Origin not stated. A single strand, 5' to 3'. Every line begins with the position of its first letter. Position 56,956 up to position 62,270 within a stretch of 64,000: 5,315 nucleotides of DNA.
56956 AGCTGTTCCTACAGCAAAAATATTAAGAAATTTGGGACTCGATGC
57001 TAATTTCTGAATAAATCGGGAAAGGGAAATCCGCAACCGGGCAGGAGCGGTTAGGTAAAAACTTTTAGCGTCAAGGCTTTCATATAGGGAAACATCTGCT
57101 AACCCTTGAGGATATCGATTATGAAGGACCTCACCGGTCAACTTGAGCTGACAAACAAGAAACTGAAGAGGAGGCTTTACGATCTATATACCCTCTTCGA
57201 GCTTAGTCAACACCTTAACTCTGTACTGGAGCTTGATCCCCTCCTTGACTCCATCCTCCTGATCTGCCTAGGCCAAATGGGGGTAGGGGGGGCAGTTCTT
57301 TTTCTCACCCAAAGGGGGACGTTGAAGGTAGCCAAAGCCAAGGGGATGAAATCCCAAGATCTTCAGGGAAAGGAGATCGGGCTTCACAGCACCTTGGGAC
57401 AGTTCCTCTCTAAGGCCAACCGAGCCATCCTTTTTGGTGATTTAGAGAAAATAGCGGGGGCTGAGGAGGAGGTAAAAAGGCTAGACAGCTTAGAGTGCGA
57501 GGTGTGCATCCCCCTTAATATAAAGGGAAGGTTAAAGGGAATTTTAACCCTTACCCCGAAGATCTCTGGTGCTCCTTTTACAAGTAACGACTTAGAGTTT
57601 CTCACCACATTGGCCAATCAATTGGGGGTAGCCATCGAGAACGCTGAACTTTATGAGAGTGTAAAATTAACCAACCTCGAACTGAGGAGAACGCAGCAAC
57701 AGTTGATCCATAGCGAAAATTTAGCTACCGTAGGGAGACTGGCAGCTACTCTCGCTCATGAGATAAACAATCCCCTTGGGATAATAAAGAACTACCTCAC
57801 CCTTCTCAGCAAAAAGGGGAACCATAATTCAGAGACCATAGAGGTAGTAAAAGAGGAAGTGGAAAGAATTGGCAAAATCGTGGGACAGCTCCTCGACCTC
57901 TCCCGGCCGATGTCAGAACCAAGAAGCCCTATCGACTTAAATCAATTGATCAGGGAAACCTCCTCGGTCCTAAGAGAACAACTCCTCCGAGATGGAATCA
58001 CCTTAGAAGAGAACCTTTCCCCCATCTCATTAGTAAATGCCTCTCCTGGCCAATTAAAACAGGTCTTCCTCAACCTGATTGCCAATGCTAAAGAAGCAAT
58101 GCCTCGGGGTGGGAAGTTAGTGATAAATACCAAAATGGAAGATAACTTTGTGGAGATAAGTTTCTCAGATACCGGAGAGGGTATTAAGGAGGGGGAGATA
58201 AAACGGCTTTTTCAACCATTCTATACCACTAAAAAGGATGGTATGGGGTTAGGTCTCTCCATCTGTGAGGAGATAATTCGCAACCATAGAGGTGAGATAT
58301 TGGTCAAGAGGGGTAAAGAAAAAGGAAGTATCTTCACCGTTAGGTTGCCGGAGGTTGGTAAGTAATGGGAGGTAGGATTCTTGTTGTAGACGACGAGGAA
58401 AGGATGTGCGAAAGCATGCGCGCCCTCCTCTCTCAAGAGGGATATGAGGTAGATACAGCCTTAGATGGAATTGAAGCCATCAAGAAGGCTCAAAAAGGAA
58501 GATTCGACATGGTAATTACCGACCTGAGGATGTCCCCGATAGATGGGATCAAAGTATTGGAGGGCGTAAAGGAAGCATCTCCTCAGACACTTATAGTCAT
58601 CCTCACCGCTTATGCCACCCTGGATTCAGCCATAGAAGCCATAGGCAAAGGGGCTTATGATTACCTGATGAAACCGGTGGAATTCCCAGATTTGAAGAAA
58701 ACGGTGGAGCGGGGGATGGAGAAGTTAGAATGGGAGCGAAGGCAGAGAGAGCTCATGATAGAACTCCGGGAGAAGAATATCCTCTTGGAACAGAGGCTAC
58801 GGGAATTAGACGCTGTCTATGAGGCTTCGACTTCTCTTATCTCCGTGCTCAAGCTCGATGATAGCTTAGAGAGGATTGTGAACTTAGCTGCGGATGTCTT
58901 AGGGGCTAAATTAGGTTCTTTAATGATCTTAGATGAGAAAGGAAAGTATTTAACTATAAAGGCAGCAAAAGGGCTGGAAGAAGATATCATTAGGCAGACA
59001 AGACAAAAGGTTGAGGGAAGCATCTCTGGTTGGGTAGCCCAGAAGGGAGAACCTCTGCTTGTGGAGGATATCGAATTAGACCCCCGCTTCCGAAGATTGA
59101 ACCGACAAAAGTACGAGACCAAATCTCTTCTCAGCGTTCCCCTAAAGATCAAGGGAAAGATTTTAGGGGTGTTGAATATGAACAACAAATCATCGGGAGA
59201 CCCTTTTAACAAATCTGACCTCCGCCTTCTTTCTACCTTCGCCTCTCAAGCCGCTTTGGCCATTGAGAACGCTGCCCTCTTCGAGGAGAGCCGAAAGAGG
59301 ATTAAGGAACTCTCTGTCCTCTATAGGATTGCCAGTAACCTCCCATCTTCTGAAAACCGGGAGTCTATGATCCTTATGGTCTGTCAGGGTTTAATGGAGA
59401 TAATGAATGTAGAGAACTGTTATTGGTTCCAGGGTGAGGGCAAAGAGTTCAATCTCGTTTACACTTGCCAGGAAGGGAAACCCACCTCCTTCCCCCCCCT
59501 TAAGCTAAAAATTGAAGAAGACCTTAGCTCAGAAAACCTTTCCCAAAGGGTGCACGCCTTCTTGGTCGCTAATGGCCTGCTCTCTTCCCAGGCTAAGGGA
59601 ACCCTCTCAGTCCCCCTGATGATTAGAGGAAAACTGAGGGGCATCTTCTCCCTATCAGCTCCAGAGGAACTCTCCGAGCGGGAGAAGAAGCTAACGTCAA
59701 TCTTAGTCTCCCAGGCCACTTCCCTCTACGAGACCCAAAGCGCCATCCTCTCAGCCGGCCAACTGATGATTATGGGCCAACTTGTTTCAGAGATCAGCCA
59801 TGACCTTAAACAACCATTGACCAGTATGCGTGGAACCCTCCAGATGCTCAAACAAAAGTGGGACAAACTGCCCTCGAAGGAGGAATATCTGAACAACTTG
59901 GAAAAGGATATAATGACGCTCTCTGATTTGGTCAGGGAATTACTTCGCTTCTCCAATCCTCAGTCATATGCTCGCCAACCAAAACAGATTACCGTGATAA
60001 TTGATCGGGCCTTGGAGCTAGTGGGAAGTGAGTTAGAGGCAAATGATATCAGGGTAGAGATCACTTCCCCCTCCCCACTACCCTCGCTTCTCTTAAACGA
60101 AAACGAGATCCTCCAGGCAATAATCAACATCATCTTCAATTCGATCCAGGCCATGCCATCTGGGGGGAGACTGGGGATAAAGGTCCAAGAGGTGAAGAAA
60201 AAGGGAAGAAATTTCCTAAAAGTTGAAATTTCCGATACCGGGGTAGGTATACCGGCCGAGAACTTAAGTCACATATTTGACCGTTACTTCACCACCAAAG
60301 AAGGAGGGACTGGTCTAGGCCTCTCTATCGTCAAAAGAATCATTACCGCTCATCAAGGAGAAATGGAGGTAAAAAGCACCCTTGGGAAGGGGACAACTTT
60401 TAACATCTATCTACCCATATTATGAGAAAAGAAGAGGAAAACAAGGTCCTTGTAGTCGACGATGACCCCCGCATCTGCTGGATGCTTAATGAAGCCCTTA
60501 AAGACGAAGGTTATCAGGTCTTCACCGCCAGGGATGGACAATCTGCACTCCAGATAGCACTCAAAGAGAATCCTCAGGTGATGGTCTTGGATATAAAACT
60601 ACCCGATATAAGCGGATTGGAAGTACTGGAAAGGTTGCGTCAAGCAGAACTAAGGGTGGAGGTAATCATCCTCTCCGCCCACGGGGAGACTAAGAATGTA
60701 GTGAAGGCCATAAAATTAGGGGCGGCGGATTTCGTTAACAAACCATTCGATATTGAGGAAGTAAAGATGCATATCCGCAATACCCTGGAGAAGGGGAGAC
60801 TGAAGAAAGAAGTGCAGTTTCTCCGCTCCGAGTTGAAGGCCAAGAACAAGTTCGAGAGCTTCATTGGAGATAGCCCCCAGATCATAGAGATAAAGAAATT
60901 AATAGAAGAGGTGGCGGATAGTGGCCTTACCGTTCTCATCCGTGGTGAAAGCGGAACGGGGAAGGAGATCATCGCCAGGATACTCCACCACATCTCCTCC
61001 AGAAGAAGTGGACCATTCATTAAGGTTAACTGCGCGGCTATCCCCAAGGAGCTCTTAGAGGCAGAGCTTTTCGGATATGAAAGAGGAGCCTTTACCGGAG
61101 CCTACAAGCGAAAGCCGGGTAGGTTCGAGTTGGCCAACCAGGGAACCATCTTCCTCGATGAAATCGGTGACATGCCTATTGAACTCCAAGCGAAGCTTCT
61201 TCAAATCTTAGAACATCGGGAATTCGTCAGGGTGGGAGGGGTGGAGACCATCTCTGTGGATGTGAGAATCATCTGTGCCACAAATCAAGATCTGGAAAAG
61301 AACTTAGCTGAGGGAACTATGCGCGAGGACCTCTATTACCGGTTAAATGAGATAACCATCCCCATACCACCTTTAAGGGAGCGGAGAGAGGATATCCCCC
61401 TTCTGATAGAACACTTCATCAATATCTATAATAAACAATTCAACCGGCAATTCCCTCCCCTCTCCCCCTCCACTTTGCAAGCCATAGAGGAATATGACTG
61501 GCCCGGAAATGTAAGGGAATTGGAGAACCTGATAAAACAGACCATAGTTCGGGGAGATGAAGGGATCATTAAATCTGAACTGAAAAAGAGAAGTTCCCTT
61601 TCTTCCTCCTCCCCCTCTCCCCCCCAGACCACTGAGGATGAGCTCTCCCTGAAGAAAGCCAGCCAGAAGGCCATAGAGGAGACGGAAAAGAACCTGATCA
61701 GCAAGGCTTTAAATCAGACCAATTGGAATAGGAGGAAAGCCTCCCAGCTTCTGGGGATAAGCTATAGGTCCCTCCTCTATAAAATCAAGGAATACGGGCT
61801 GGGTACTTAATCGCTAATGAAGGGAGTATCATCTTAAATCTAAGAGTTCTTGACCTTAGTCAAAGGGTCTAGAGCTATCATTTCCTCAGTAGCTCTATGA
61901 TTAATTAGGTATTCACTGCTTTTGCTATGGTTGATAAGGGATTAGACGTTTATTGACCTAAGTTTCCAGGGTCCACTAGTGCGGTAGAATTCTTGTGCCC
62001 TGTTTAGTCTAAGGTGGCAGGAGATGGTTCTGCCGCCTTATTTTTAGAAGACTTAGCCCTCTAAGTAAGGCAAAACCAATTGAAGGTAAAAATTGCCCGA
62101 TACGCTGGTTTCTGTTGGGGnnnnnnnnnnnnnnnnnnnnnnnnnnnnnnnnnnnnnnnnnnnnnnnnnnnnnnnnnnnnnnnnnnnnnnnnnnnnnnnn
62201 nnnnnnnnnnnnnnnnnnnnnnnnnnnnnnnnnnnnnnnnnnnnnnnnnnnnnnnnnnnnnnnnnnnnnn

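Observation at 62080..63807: IspH (LytB) fused to a UbiA-family prenyltransferase-like membrane domain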

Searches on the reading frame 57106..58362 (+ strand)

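Call 38: search_protein_families(library=pfam, proteins=[window:57106-58362:+], max_evalue=0.001)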
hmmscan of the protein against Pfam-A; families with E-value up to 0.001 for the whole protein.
window:57106-58362:+ (419 aa): 6 families
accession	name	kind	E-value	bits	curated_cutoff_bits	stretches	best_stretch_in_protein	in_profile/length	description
PF02518.31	HATPase_c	-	3e-23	82.8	26.4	1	315-416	4-109/111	Histidine kinase-, DNA gyrase B-, and HSP90-like ATPase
PF00512.31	HisKA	-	2.2e-14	53.7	26.9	1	210-268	3-63/66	His Kinase A (phospho-acceptor) domain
PF13185.12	GAF_2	-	8.8e-09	36.1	28.6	1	48-178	9-136/136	GAF domain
PF01590.32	GAF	-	2.9e-07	31.5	22.4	1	43-177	2-133/133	GAF domain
PF13492.12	GAF_3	-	1.6e-06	29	27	1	47-179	6-129/129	GAF domain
PF14501.12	HATPase_c_5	-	5.7e-05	23.4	22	1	317-400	6-88/102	GHKL domain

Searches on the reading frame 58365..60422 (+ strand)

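Call 38: search_protein_families(library=pfam, proteins=[window:58365-60422:+], max_evalue=0.001)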
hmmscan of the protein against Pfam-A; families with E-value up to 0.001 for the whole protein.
window:58365-60422:+ (686 aa): 6 families
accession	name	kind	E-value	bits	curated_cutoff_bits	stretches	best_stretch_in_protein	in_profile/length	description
PF00072.30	Response_reg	-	2.7e-28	98.8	30.2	1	5-114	1-110/111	Response regulator receiver domain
PF13185.12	GAF_2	-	4.7e-28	98.5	28.6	1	164-301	4-136/136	GAF domain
PF02518.31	HATPase_c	-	6.4e-26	91.4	26.4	1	579-684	3-108/111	Histidine kinase-, DNA gyrase B-, and HSP90-like ATPase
PF01590.32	GAF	-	9.2e-25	88.2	22.4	1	164-300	2-133/133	GAF domain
PF13492.12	GAF_3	-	1.6e-22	80.7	27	1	164-302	2-129/129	GAF domain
PF00512.31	HisKA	-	1.8e-14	53.9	26.9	1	470-533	2-64/66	His Kinase A (phospho-acceptor) domain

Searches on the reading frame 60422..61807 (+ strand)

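Call 38: search_protein_families(library=pfam, proteins=[window:60422-61807:+], max_evalue=0.001)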
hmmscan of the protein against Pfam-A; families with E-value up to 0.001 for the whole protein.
window:60422-61807:+ (462 aa): 9 families
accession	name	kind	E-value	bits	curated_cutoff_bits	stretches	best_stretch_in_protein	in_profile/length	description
PF00158.32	Sigma54_activat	-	4e-71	238.5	20.2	1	148-313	2-167/168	Sigma-54 interaction domain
PF00072.30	Response_reg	-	5.4e-31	107.5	30.2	1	9-118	1-110/111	Response regulator receiver domain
PF14532.12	Sigma54_activ_2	-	9.9e-24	84.6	25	1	148-318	1-138/138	Sigma-54 interaction domain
PF25601.1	AAA_lid_14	-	4.5e-23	81.3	27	1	319-386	1-68/87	AAA+ ATPase lid domain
PF02954.25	HTH_8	-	1.6e-13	50.6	22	1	418-458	2-42/42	Bacterial regulatory protein, Fis family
PF07728.20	AAA_5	-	1.3e-07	32.1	22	1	171-290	2-124/139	AAA domain (dynein-related subfamily)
PF01078.27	Mg_chelatase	-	1.3e-05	25.2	20.3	0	226-288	93-157/207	Magnesium chelatase, subunit ChlI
PF07724.20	AAA_2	-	0.0002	21.9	27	1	170-298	5-134/166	AAA domain (Cdc48 subfamily)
PF20161.5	VpsR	-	0.0002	21.5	23.7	1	5-114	9-116/121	VpsR domain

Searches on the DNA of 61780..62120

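Call 51: search_rna_families(source=window, start=61780, end=62120, threshold=evalue, max_evalue=1)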
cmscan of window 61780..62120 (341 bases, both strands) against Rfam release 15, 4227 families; matches with E-value up to 1: 0.
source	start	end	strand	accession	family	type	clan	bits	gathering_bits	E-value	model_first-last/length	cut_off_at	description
